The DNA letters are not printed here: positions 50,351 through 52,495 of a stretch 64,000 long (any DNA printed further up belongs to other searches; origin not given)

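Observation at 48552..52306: SLH-anchored GH18-like protein plus a TMTC/PMT-like GT-C glycosyltransferase with TPRs: candidate cell-envelope protein O-glycosylation module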

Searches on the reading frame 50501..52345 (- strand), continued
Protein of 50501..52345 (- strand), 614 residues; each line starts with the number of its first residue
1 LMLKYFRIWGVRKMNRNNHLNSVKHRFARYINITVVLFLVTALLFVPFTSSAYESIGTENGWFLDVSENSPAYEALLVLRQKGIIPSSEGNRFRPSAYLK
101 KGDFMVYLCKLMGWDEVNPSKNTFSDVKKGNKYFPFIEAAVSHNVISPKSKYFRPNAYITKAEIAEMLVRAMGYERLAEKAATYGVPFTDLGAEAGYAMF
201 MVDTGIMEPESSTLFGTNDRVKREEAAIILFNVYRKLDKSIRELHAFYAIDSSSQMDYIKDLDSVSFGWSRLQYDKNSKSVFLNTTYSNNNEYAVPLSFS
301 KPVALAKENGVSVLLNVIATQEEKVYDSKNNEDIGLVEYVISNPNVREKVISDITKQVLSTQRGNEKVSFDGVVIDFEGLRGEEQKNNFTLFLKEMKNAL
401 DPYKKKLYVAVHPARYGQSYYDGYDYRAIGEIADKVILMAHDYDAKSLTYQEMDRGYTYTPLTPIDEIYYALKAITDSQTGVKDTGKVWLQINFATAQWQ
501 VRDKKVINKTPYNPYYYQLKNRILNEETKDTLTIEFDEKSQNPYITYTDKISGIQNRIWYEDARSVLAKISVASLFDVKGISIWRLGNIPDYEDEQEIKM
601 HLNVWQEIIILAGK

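Call 39: find_encoding_contigs(protein=P0295, flank=5000, max_places=1)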
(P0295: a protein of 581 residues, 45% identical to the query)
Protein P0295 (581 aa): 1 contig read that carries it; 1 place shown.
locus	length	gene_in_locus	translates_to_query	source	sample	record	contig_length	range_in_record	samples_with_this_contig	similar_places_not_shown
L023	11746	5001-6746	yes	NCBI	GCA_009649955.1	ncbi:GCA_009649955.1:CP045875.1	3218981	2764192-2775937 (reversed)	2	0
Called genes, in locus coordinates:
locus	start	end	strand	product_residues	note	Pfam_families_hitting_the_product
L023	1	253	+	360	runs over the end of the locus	PF27225:AF_1859_N, PF10040:CRISPR_Cas6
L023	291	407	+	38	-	-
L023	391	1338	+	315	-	PF06023:Csa1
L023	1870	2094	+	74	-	-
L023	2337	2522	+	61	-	-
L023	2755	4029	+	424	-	PF04055:Radical_SAM, PF12544:LAM_C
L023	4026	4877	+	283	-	PF00583:Acetyltransf_1, PF13508:Acetyltransf_7 (weak)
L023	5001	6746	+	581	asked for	PF00395:SLH (weak), PF00704:Glyco_hydro_18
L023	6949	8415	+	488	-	PF00989:PAS, PF08448:PAS_4, PF13426:PAS_9, PF08447:PAS_3, PF13426:PAS_9, PF08447:PAS_3 (weak), PF00512:HisKA, PF02518:HATPase_c, +1 more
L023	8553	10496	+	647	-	PF16244:DUF4901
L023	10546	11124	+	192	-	PF01209:Ubie_methyltran, PF13489:Methyltransf_23, PF02353:CMAS (weak), PF02390:Methyltransf_4 (faint), PF13847:Methyltransf_31, PF08241:Methyltransf_11, PF08242:Methyltransf_12, PF13649:Methyltransf_25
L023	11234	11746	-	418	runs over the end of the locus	PF04235:DUF418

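Call 40: find_encoding_contigs(protein=P0296, flank=5000, max_places=1)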
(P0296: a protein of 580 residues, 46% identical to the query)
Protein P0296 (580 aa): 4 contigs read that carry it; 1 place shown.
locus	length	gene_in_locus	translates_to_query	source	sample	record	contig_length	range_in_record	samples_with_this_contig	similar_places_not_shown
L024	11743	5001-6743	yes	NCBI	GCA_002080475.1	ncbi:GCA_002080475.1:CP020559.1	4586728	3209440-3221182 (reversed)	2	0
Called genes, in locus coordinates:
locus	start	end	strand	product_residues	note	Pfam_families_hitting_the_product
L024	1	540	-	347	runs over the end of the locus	PF26745:SPM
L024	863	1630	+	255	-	PF00005:ABC_tran, PF13304:AAA_21 (weak)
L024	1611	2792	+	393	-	PF12679:ABC2_membrane_2, PF12698:ABC2_membrane_3, PF01061:ABC2_membrane (weak)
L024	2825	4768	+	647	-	PF12679:ABC2_membrane_2, PF12698:ABC2_membrane_3, PF02517:Rce1-like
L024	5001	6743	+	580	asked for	PF00395:SLH (faint), PF00704:Glyco_hydro_18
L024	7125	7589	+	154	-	-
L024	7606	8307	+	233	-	PF09335:VTT_dom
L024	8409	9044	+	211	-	PF02525:Flavodoxin_2, PF03358:FMN_red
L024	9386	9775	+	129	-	PF03965:Penicillinase_R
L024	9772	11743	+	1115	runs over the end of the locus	PF05569:Peptidase_M56, PF01547:SBP_bac_1, PF13416:SBP_bac_8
